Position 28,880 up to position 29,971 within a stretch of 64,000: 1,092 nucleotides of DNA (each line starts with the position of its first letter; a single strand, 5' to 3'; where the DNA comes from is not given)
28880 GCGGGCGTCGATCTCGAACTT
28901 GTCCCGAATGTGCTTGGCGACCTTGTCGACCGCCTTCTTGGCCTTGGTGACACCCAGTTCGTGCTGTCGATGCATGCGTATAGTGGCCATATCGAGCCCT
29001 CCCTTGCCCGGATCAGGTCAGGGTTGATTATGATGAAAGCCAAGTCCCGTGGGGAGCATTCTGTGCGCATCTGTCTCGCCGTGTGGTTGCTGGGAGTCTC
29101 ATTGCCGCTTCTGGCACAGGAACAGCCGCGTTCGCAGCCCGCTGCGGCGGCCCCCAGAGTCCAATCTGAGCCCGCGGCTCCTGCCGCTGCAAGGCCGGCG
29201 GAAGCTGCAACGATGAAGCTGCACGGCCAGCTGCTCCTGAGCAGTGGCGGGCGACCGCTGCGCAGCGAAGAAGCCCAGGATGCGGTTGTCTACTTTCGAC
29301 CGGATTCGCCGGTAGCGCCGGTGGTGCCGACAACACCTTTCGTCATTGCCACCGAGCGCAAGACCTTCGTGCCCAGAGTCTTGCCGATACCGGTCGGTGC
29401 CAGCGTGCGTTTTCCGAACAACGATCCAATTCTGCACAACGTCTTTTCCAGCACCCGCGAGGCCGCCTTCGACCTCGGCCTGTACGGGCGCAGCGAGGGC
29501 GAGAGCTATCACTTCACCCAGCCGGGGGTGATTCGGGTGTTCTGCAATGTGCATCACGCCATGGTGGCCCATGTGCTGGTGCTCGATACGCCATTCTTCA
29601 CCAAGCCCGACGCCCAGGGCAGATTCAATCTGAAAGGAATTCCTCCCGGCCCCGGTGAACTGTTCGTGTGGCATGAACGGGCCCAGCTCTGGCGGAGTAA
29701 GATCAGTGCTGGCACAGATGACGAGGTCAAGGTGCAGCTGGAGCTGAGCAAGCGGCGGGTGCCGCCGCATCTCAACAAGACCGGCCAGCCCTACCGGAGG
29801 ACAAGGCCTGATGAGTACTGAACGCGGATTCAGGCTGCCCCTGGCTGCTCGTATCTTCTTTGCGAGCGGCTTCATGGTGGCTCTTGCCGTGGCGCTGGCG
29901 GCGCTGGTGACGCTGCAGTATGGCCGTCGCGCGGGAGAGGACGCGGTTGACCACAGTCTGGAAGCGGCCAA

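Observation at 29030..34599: Four-gene trans-envelope Ser/Thr-kinase module: cupredoxin-like protein, HAMP/pseudo-cyclase STK, porin, double-FHA anchor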

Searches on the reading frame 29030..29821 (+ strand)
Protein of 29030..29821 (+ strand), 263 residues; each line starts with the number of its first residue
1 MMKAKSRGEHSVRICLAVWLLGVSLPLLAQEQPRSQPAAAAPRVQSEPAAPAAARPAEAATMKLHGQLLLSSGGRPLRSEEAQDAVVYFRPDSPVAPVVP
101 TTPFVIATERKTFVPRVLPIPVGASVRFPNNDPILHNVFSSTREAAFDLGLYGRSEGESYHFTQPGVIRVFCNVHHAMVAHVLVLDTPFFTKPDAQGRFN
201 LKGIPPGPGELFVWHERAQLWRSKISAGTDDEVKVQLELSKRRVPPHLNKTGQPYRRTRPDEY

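Call 3: search_protein_families(library=pfam, proteins=[window:29030-29821:+], max_evalue=0.1)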
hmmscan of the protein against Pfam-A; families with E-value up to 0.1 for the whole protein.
window:29030-29821:+ (263 aa): 3 families
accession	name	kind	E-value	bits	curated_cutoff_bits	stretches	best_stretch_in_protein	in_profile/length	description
PF13620.12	CarboxypepD_reg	-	0.0039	17.9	32.3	1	180-238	17-82/82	Carboxypeptidase regulatory-like domain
PF00127.26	Copper-bind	-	0.011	16.6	21.2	1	112-184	13-98/99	Copper binding proteins, plastocyanin/azurin family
PF13715.12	CarbopepD_reg_2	-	0.045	14.2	32.2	1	179-241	16-78/88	CarboxypepD_reg-like domain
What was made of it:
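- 29030..29821 (+): g1: secreted cupredoxin-type protein, 263 aa. It has a signal peptide, a Pro/Ala-rich linker, a cupredoxin domain with an Ig-like (CarboxypepD_reg-like) part, and a conserved C-terminal tail. Weak Pfam Copper-bind and CarboxypepD_reg hits in call 3.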

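Call 4: search_protein_families(library=ncbifam, proteins=[window:29030-29821:+], max_evalue=0.1)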
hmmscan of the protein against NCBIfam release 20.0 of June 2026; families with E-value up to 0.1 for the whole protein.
window:29030-29821:+ (263 aa): 1 family
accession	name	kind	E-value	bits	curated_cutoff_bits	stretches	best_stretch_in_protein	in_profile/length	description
TIGR02656.1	cyanin_plasto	equivalog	0.047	14.1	87.85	0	110-178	11-92/99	plastocyanin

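Call 16: find_homologous_proteins(query=window:29030-29821:+, max_evalue=0.001)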
Query window:29030-29821:+ (263 aa): 2207 proteins with E <= 0.001 among 8000 candidates; the best 120 are listed.
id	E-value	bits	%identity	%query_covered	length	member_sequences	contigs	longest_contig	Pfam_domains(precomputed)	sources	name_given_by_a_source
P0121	2.2e-165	566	95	100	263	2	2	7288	-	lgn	-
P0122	9.0e-150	515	87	100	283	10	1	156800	-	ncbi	ncbi:MAG: hypothetical protein R3F18_11885 [Lysobacterales bacterium]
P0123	2.0e-148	511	86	100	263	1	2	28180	-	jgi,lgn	jgi:plastocyanin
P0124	2.4e-124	432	69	100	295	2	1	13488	-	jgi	jgi:plastocyanin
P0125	7.6e-121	420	74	96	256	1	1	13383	-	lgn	-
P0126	2.7e-120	418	63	100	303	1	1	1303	-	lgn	-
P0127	1.6e-119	416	73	96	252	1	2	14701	-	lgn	-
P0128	2.0e-118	412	73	96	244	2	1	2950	-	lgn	-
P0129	2.9e-118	412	73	96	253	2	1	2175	-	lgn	-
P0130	1.4e-116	406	70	100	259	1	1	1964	-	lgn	-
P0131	2.2e-116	406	68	100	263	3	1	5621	-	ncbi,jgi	jgi:plastocyanin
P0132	7.9e-116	404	62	100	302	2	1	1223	-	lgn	-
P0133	8.5e-112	391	68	96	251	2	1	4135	-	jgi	-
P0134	2.6e-111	389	69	96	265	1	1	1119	-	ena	-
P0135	1.3e-110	387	79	76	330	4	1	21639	-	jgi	-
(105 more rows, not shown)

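Call 26: search_dna_similar(query=window:29030-29821:+, collection=plasmids, mode=protein, max_evalue=0.001, max_rows=40)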
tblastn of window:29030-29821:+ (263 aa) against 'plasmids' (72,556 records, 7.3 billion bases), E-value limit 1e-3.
Records with a match: 28; places in all: 28; records where one place covers at least 80% of the query: 0.
Best place of each record, by identity: <60% 28.
By first word of the organism name: Caballeronia 9; Sinorhizobium 6; Rhizobium 4; Burkholderia 3; Novosphingobium 2; Paraburkholderia 1; Comamonas 1; Rhodobacteraceae 1; Phyllobacterium 1.
By predicted mobility (MOB-suite, as given by PLSDB): non-mobilizable 19; conjugative 7; mobilizable 2.
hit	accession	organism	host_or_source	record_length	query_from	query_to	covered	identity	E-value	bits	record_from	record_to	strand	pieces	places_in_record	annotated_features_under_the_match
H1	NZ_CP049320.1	Caballeronia sp. SBC2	whole organism,soil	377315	83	259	67%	37.0%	2e-17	89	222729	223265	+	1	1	methylamine utilization protein | EAL domain-containing protein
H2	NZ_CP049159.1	Caballeronia sp. SBC1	whole organism,soil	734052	83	259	67%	37.0%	2e-17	89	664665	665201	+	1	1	methylamine utilization protein | EAL domain-containing protein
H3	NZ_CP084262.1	Caballeronia sp. SL2Y3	Jalysus wickhami,Cell culture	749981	84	239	59%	39.1%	4e-16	85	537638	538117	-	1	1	methylamine utilization protein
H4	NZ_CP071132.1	Caballeronia sp. M1242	Homo sapiens,ETA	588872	84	239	59%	38.5%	1e-15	83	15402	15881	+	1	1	methylamine utilization protein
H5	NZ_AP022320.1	Burkholderia sp. THE68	Togo hemipterus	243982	83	239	60%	37.3%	7e-15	81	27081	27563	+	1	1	methylamine utilization protein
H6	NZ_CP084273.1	Caballeronia grimmiae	Leptoglossus zonatus,Cell culture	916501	84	239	59%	36.6%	2e-13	77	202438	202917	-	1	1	methylamine utilization protein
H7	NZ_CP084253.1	Caballeronia sp. Sq4a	Anasa tristis,Cell culture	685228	84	239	59%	36.3%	2e-15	83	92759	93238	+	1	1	methylamine utilization protein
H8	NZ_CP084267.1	Caballeronia sp. Lep1P3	Leptoglossus zonatus,Cell culture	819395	84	239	59%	36.0%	4e-14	79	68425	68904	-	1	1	methylamine utilization protein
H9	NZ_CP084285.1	Caballeronia zhejiangensis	Anasa tristis,Cell culture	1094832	84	239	59%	34.8%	4e-12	73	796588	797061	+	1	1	none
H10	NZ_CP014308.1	Burkholderia sp. PAMC 26561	single cell,lichen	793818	83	217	51%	37.8%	6e-14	78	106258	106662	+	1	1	methylamine utilization protein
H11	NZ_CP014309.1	Burkholderia sp. PAMC 26561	single cell,lichen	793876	83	217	51%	37.8%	6e-14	78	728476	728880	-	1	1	methylamine utilization protein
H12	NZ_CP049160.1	Caballeronia sp. SBC1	whole organism,soil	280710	83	217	51%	37.0%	2e-13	77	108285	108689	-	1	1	methylamine utilization protein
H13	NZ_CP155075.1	Paraburkholderia sp. PREW-6R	single cell,Phlox subulata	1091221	84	217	51%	35.8%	4e-11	70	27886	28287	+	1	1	none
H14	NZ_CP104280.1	Comamonas aquatica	-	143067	111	220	42%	40.9%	7e-14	78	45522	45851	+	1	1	methylamine utilization protein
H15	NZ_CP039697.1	Novosphingobium sp. EMRT-2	cell,freshwater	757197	113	217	40%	39.0%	5e-13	76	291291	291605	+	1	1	carboxypeptidase regulatory-like domain-containing protein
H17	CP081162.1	Rhodobacteraceae bacterium S2214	-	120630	112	240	49%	30.2%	2e-5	53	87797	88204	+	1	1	hypothetical protein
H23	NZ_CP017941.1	Phyllobacterium zundukense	Oxytropis triphylla,cell culture,root ...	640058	113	241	49%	28.5%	3e-5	52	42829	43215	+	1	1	carboxypeptidase regulatory-like domain-containing protein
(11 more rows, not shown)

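Call 27: get_annotated_region(hit=H1, flank=7000)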
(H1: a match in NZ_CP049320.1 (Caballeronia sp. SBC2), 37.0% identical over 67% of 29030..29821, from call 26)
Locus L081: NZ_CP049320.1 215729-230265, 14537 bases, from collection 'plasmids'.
description: Caballeronia sp. SBC2 plasmid pSBC2-4, complete sequence
organism: Caballeronia sp. SBC2 (NCBI taxid 2705547)
taxonomy: Bacteria; Pseudomonadota; Betaproteobacteria; Burkholderiales; Burkholderiaceae; Caballeronia; Caballeronia sp. SBC2
host: -; source: whole organism,soil; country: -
typing (MOB-suite, as given by PLSDB): mobilizable; relaxase MOBP
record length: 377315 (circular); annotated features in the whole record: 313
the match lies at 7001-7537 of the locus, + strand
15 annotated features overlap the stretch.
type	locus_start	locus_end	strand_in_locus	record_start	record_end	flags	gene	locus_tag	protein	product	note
CDS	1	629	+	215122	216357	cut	-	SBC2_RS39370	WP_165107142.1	L,D-transpeptidase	-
CDS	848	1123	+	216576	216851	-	-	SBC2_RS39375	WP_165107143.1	DUF1488 domain-containing protein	-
CDS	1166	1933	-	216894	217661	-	-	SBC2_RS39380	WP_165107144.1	helix-turn-helix domain-containing protein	GO:0006355 - regulation of DNA-templated transcription [Evidence IEA]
CDS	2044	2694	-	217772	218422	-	-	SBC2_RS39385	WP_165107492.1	BON domain-containing protein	-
CDS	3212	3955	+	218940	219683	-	-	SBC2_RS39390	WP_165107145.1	HAD family phosphatase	-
CDS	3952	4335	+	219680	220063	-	-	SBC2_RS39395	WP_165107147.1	hypothetical protein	-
CDS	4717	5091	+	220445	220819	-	-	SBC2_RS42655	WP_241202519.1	aldehyde dehydrogenase family protein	-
CDS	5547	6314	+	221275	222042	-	-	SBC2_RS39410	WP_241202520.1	DUF3034 family protein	-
CDS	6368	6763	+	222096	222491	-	-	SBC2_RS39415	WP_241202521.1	group 1 truncated hemoglobin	-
CDS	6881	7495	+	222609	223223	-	-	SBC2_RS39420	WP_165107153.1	methylamine utilization protein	-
CDS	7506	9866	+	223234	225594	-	-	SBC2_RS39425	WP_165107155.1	EAL domain-containing protein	-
CDS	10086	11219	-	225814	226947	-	-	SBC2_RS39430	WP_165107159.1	amidohydrolase family protein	-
CDS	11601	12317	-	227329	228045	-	-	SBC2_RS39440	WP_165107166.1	FadR/GntR family transcriptional regulator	-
CDS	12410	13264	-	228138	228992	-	-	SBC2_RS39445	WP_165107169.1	fumarylacetoacetate hydrolase family protein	-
CDS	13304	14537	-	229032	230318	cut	-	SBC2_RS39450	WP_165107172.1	MFS transporter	GO:0055085 - transmembrane transport [Evidence IEA]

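Call 28: get_annotated_region(hit=H14, flank=7000)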
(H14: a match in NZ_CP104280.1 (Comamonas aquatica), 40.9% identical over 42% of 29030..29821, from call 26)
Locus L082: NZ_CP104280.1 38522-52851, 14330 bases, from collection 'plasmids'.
description: Comamonas aquatica strain SCLZS63 plasmid p1_SCLZS63, complete sequence
organism: Comamonas aquatica (NCBI taxid 225991)
taxonomy: Bacteria; Pseudomonadota; Betaproteobacteria; Burkholderiales; Comamonadaceae; Comamonas; Comamonas aquatica
host: -; source: -; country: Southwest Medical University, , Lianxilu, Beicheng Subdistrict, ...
typing (MOB-suite, as given by PLSDB): non-mobilizable
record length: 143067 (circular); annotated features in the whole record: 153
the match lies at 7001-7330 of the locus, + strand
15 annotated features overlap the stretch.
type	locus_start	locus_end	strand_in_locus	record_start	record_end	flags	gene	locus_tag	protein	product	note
CDS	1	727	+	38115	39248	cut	-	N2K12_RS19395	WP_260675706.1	DUF6094 domain-containing protein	-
CDS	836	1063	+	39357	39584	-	-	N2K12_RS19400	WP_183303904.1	hypothetical protein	-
CDS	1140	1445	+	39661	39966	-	-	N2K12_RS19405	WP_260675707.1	hypothetical protein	-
CDS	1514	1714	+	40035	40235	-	-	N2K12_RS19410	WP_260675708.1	hypothetical protein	-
CDS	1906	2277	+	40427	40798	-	-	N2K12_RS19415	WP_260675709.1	hypothetical protein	-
CDS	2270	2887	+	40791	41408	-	-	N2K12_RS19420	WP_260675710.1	hypothetical protein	-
CDS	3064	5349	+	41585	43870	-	-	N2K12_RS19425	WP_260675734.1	DEAD/DEAH box helicase family protein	-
CDS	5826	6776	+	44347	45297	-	-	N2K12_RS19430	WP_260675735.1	DUF4394 domain-containing protein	-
CDS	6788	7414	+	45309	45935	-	-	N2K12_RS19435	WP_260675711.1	methylamine utilization protein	-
CDS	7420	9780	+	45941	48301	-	-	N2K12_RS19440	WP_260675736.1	EAL domain-containing protein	-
CDS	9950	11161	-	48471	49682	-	pilV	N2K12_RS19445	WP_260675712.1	shufflon system plasmid conjugative transfer pilus tip adhesin PilV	-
CDS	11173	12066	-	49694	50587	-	-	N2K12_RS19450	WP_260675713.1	ATPase, T2SS/T4P/T4SS family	-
CDS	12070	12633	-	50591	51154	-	-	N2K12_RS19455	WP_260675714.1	type 4 pilus major pilin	-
CDS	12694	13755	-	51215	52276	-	-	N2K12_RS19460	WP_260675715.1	type II secretion system F family protein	-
CDS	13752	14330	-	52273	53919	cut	-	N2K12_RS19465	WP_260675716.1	ATPase, T2SS/T4P/T4SS family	-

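Call 29: get_annotated_region(hit=H15, flank=7000)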
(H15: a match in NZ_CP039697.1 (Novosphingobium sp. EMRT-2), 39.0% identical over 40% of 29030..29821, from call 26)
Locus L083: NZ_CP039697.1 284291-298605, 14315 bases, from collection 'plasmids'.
description: Novosphingobium sp. EMRT-2 plasmid pABRDHK22, complete sequence
organism: Novosphingobium sp. EMRT-2 (NCBI taxid 2571749)
taxonomy: Bacteria; Pseudomonadota; Alphaproteobacteria; Sphingomonadales; Sphingomonadaceae; Novosphingobium; Novosphingobium sp. EMRT-2
host: -; source: cell,freshwater; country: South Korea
typing (MOB-suite, as given by PLSDB): non-mobilizable
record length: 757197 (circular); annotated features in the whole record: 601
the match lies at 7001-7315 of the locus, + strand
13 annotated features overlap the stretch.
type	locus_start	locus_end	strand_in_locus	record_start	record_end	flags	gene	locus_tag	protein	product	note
CDS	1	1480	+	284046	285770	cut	-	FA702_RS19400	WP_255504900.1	amidohydrolase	-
CDS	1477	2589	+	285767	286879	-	-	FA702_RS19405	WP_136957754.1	class II histone deacetylase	-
CDS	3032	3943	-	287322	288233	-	-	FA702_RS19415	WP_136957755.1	LysR family transcriptional regulator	-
CDS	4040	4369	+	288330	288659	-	-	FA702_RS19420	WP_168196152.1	nuclear transport factor 2 family protein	-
CDS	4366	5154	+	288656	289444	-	-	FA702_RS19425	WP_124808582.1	SDR family oxidoreductase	-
CDS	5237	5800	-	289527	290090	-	-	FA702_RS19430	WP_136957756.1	group 1 truncated hemoglobin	-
CDS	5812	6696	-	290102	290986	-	-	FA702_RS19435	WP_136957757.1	DUF3034 family protein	-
CDS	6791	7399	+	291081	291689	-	-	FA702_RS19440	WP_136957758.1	carboxypeptidase regulatory-like domain-containing protein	-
CDS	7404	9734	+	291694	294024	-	-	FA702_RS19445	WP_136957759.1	EAL domain-containing protein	-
CDS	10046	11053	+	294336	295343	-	-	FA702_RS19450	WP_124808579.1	LacI family DNA-binding transcriptional regulator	-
CDS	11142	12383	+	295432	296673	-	-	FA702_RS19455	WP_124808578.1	MFS transporter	GO:0055085 - transmembrane transport [Evidence IEA]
CDS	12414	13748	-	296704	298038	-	-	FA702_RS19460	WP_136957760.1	MFS transporter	GO:0055085 - transmembrane transport [Evidence IEA]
CDS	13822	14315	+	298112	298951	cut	-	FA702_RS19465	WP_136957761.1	sugar phosphate isomerase/epimerase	-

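Call 31: search_protein_families(library=pfam, proteins=[L081:7506-9866:+, L081:5547-6314:+, L081:6881-7495:+, L082:7420-9780:+, L082:5826-6776:+, L083:7404-9734:+], max_evalue=0.01)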
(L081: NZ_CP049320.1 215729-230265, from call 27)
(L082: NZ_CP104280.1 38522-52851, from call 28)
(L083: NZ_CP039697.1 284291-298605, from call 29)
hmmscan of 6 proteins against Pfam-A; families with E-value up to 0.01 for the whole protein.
L081:7506-9866:+ (786 aa): 5 families
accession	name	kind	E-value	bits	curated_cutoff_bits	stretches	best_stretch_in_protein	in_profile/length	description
PF00563.25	EAL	-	3.6e-79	265.9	31.3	1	519-752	3-236/236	EAL domain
PF00990.26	GGDEF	-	3.2e-48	164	23.8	1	342-496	1-158/161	Diguanylate cyclase, GGDEF domain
PF14827.12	dCache_3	-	4.6e-15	56.3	25.7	1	39-203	2-171/239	Double sensory domain of two-component sensor kinase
PF00672.30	HAMP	-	2.9e-13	50.4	25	1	281-331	1-51/53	HAMP domain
PF05228.19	CHASE4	-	0.0014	19.3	26.2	1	63-193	9-139/140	CHASE4 domain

L081:5547-6314:+ (255 aa): 1 family
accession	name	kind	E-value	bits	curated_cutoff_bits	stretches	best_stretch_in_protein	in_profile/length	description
PF11231.14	DUF3034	-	3e-104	348.5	25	1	2-252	5-255/255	Protein of unknown function (DUF3034)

L081:6881-7495:+ (204 aa): 3 families
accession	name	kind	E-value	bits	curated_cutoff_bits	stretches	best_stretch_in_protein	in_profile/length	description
PF13620.12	CarboxypepD_reg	-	3.7e-08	34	32.3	1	145-200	28-82/82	Carboxypeptidase regulatory-like domain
PF24025.1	Ig_DR_A0283-like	-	0.00011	22.9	27.1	0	130-171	19-62/102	DR_A0283-like, Ig-like domain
PF02369.22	Big_1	-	0.0052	17.3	34.9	0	13-58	6-53/93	Bacterial Ig-like domain (group 1)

L082:7420-9780:+ (786 aa): 4 families
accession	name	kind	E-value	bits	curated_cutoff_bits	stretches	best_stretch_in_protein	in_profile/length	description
PF00563.25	EAL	-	3.6e-75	252.8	31.3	1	529-762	3-236/236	EAL domain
PF00990.26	GGDEF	-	9.8e-35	120.1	23.8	1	352-505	1-157/161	Diguanylate cyclase, GGDEF domain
PF00672.30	HAMP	-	1e-12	48.6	25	1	292-341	3-51/53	HAMP domain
PF14827.12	dCache_3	-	1.5e-11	44.8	25.7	1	47-213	6-177/239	Double sensory domain of two-component sensor kinase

L082:5826-6776:+ (316 aa): 2 families
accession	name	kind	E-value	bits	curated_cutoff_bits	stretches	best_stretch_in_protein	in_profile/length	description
PF14339.12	DUF4394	-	2.5e-68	230.3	29.6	1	68-313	2-230/230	Domain of unknown function (DUF4394)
PF21959.2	DUF6923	-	0.00039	20.7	27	0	97-148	135-185/234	Repeat of unknown function (DUF6923)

L083:7404-9734:+ (776 aa): 4 families
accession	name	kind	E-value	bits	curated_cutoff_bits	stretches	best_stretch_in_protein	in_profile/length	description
PF00563.25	EAL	-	2.9e-75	253.1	31.3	1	519-749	3-236/236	EAL domain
PF00990.26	GGDEF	-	4e-41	140.9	23.8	1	343-496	1-159/161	Diguanylate cyclase, GGDEF domain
PF00672.30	HAMP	-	3.1e-13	50.3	25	1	283-334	1-53/53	HAMP domain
PF14827.12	dCache_3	-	2.7e-05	24.3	25.7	1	55-181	7-145/239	Double sensory domain of two-component sensor kinase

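Call 37: search_solved_structures(query=A2, max_evalue=10, show_alignments=2)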
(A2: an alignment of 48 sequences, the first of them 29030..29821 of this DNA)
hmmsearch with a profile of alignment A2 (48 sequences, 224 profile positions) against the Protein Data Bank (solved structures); distinct sequences matched with E-value up to 10: 51.
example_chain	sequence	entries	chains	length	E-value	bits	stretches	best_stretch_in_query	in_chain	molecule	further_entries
9cck_A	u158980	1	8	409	6.1e-06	28.7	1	73-145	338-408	Copper-containing nitrite reductase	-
5fc9_A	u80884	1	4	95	1.7e-05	27.2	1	74-144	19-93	Blue (Type 1) copper domain protein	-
6hbe_A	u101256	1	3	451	9.6e-05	24.8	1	63-146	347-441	Copper-containing nitrite reductase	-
1bxu_A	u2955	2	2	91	0.00032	23.1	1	73-145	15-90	PLASTOCYANIN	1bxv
1id2_A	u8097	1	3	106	0.00074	21.9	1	56-145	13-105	AMICYANIN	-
3c75_A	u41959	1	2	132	0.00099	21.4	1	54-145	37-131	Amicyanin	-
1pcs_A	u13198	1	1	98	0.0012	21.1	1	73-145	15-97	PLASTOCYANIN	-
1j5c_A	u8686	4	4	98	0.0013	21.1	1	73-145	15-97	PLASTOCYANIN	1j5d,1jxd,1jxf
1m9w_A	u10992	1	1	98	0.0013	21.1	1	73-145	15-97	plastocyanin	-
2plt_A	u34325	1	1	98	0.0019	20.6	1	73-145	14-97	PLASTOCYANIN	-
7zqe_M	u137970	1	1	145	0.0041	19.4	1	72-145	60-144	Plastocyanin, chloroplastic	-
1sf3_A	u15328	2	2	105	0.0049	19.2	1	57-145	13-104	Amicyanin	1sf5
1sfd_A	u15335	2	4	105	0.0052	19.1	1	57-145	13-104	Amicyanin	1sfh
5u7n_A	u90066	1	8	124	0.0053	19.1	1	70-145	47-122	Cytochrome c oxidase subunit 2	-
4p5r_A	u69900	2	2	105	0.0071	18.7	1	57-145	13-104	Amicyanin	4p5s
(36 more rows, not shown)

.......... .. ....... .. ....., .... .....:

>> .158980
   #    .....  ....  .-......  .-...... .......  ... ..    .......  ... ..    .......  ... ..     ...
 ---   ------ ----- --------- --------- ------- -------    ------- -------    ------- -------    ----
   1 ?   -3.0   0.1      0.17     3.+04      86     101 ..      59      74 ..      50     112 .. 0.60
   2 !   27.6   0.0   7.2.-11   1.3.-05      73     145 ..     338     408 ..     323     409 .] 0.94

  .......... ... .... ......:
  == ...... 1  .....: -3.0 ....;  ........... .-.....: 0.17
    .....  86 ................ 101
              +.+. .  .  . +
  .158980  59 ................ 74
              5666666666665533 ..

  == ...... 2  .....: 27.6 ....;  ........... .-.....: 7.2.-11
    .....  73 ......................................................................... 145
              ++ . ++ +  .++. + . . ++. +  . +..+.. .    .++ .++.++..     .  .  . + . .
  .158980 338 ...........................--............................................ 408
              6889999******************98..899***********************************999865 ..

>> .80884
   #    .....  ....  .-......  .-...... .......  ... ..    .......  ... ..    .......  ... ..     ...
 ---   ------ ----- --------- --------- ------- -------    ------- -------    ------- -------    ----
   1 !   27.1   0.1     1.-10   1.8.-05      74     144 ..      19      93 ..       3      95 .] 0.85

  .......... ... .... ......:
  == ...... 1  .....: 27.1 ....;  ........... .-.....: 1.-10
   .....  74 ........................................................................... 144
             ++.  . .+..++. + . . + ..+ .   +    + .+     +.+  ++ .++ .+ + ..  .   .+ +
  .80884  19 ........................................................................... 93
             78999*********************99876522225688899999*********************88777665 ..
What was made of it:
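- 29030..29821 (+): Profile against PDB hits type-1 copper domains at E = 6e-6 (call 37).
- Checked: The ligand motifs H...C-x2-H-x2-M align with theirs (call 37).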
